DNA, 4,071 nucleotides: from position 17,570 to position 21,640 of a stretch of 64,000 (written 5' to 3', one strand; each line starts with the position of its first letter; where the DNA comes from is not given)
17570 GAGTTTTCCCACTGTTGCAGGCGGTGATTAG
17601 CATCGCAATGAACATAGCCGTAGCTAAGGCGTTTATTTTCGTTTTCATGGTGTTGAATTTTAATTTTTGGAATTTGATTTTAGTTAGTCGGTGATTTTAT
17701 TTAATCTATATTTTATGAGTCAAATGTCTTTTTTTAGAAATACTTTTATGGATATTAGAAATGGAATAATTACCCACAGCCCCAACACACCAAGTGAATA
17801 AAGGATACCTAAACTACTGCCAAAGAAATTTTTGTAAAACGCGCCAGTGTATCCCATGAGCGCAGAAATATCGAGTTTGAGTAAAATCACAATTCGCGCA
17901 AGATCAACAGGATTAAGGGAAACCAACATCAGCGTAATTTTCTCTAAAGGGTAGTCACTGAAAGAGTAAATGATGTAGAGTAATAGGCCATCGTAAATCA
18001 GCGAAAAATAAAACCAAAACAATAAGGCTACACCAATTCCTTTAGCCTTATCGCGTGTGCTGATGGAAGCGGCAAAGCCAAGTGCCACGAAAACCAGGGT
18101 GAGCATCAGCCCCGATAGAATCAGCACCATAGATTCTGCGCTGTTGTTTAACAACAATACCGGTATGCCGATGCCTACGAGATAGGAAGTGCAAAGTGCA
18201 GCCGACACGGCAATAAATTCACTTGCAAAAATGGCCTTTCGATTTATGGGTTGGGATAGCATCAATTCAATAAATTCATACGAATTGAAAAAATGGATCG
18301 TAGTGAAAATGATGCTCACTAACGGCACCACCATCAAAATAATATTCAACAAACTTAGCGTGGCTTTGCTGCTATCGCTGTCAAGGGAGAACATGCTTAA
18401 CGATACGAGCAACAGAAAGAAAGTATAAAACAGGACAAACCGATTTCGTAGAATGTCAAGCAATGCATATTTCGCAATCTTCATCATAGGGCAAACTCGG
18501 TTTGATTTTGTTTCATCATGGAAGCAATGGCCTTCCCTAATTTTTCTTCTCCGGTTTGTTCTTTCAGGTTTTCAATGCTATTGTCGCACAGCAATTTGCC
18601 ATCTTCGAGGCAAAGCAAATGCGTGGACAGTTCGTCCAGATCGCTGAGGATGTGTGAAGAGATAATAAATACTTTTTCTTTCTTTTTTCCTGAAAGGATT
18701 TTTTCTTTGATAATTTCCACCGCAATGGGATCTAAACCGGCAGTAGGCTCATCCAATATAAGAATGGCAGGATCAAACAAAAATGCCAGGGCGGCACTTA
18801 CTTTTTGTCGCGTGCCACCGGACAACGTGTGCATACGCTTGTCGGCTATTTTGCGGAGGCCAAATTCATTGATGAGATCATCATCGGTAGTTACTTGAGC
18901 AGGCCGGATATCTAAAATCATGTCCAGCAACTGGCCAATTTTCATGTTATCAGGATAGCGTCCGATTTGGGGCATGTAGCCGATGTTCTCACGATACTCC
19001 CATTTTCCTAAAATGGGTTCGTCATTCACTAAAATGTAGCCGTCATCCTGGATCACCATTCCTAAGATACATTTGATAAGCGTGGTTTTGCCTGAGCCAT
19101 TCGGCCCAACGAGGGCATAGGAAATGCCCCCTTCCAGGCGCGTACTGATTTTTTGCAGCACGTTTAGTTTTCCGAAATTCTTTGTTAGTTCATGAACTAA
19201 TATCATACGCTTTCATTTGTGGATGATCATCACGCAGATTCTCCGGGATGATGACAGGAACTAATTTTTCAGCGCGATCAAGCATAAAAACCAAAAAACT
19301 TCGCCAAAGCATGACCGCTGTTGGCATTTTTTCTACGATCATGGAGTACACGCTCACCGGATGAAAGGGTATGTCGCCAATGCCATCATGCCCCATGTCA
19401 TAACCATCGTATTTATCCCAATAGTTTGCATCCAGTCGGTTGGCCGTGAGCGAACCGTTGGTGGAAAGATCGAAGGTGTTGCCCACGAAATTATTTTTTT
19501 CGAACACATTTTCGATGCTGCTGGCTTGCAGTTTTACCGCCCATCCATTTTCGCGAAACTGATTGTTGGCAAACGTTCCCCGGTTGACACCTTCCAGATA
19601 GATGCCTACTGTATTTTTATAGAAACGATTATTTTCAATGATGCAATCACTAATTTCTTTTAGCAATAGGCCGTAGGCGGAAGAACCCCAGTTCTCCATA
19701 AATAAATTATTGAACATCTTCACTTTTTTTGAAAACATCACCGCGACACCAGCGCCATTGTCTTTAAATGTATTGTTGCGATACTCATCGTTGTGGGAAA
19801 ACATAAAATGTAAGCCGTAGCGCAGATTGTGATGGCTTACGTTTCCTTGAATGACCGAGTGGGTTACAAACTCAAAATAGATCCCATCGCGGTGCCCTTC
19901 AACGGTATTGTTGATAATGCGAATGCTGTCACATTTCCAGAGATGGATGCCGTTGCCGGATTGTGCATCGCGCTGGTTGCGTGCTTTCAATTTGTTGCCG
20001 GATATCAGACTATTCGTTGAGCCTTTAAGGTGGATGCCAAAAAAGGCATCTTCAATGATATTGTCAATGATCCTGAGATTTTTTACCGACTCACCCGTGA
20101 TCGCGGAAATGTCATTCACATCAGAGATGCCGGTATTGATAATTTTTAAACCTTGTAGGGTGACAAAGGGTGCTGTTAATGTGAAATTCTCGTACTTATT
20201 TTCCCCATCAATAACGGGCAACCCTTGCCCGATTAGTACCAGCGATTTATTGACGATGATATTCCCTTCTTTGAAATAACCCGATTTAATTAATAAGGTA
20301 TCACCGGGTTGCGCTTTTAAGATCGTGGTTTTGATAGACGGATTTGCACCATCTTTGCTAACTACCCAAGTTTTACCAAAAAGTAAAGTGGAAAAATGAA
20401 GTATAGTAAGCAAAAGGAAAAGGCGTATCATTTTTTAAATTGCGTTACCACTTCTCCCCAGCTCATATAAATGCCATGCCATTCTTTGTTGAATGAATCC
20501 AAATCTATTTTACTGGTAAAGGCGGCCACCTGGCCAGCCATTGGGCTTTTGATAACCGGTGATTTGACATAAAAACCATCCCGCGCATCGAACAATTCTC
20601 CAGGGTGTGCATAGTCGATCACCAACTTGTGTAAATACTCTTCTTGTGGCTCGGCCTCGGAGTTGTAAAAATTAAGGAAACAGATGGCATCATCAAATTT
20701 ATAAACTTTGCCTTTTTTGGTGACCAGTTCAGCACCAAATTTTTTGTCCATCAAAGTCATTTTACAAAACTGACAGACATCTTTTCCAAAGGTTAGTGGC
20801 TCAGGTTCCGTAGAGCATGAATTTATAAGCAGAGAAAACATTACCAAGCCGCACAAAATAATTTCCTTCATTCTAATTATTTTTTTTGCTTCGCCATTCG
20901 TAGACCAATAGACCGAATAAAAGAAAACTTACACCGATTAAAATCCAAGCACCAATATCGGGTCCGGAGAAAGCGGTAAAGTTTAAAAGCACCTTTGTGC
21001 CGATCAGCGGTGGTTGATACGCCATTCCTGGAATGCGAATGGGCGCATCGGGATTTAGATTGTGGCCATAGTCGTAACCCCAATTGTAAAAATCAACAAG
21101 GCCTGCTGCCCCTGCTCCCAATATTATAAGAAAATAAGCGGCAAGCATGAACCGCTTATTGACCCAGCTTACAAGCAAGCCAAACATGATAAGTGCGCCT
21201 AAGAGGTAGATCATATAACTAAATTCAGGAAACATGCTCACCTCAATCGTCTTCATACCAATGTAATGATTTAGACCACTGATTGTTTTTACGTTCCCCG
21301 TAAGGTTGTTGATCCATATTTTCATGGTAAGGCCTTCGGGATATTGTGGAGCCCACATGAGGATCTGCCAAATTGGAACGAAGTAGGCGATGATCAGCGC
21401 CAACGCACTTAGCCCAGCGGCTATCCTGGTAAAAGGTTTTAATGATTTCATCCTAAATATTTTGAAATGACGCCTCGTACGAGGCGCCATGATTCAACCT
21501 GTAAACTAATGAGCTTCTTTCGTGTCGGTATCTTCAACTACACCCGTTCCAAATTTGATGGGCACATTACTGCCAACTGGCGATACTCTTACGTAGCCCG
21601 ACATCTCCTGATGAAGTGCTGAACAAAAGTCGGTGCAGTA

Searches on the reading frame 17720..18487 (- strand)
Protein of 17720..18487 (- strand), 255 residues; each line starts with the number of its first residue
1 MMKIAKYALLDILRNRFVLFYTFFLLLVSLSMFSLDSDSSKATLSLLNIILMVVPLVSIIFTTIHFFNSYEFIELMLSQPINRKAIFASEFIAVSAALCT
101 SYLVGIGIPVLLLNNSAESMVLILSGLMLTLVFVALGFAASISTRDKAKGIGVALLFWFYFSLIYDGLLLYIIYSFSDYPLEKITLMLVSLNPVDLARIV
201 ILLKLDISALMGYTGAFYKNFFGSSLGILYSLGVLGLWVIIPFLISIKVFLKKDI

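Call 21: search_protein_families(library=pfam, proteins=[window:17720-18487:-], max_evalue=0.001)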
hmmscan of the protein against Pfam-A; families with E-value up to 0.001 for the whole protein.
window:17720-18487:- (255 aa): 1 family
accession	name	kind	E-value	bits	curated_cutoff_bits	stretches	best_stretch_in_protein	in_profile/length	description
PF12679.13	ABC2_membrane_2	-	1.1e-13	51.5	27.2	1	29-255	56-283/283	ABC-2 family transporter protein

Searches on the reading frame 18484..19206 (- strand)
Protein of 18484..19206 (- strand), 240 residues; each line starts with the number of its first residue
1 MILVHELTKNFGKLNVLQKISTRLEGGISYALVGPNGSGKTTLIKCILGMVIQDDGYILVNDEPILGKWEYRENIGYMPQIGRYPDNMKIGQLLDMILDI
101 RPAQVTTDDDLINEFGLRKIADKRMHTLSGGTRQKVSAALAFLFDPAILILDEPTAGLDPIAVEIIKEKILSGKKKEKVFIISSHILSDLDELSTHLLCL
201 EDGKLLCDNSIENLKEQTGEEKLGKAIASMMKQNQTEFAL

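Call 21: search_protein_families(library=pfam, proteins=[window:18484-19206:-], max_evalue=0.001)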
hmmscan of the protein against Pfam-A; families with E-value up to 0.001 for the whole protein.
window:18484-19206:- (240 aa): 5 families
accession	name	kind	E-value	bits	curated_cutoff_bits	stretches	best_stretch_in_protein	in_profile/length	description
PF00005.33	ABC_tran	-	1.3e-26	94.2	25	1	17-156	1-137/137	ABC transporter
PF13304.12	AAA_21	-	2.6e-12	47.9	27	2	30-50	2-22/304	AAA domain, putative AbiEii toxin, Type IV TA system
PF02463.25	SMC_N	-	4.8e-07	29.9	40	0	24-47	22-44/220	RecF/RecN/SMC N terminal domain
PF13555.12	AAA_29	-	0.00039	20.5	27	1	10-45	8-40/61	P-loop containing region of AAA domain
PF13476.12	AAA_23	-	0.00051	21.2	27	1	31-48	23-40/201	AAA domain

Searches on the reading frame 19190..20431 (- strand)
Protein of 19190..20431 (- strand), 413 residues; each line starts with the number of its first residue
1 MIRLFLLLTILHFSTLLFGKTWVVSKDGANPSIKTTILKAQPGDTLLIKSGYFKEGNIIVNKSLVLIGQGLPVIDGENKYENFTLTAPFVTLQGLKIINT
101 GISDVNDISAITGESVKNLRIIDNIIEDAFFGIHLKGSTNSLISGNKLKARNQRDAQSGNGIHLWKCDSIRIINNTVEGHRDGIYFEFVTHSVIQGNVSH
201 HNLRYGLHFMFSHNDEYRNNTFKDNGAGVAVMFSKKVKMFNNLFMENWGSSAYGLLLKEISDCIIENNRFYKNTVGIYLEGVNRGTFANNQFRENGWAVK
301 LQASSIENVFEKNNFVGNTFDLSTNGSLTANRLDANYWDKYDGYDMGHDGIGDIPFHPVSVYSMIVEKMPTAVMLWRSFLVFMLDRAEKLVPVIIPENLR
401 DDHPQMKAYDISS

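Call 4: search_protein_families(library=pfam, proteins=[window:19190-20431:-], max_evalue=0.01)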
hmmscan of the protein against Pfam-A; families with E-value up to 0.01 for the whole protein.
window:19190-20431:- (413 aa): 2 families
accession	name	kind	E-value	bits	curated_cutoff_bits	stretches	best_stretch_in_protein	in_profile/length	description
PF05048.19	NosD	-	2.5e-36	125.6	23.6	2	156-343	14-212/212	Periplasmic copper-binding protein (NosD)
PF13229.12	Beta_helix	-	3e-25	89.1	25.9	1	160-315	1-158/158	Right handed beta helix region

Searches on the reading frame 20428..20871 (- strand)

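Call 4: search_protein_families(library=pfam, proteins=[window:20428-20871:-], max_evalue=0.01)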
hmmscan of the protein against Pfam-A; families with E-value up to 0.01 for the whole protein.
window:20428-20871:- (147 aa): 1 family
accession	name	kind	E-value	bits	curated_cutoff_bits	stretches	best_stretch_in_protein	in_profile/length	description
PF05573.18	NosL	-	5.2e-11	43.4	24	1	30-142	7-127/131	NosL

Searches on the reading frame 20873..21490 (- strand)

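Call 4: search_protein_families(library=pfam, proteins=[window:20873-21490:-], max_evalue=0.01)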
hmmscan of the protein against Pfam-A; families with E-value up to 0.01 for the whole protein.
window:20873-21490:- (205 aa): 0 families

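Call 6: search_protein_families(library=ncbifam, proteins=[window:20873-21490:-], max_evalue=0.01)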
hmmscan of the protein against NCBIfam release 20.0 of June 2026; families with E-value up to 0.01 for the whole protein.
window:20873-21490:- (205 aa): 1 family
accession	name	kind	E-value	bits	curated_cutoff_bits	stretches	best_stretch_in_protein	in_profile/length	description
TIGR04154.1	archaeo_STT3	subfamily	0.0053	15.1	450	1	29-132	213-317/831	oligosaccharyl transferase, archaeosortase A system-associated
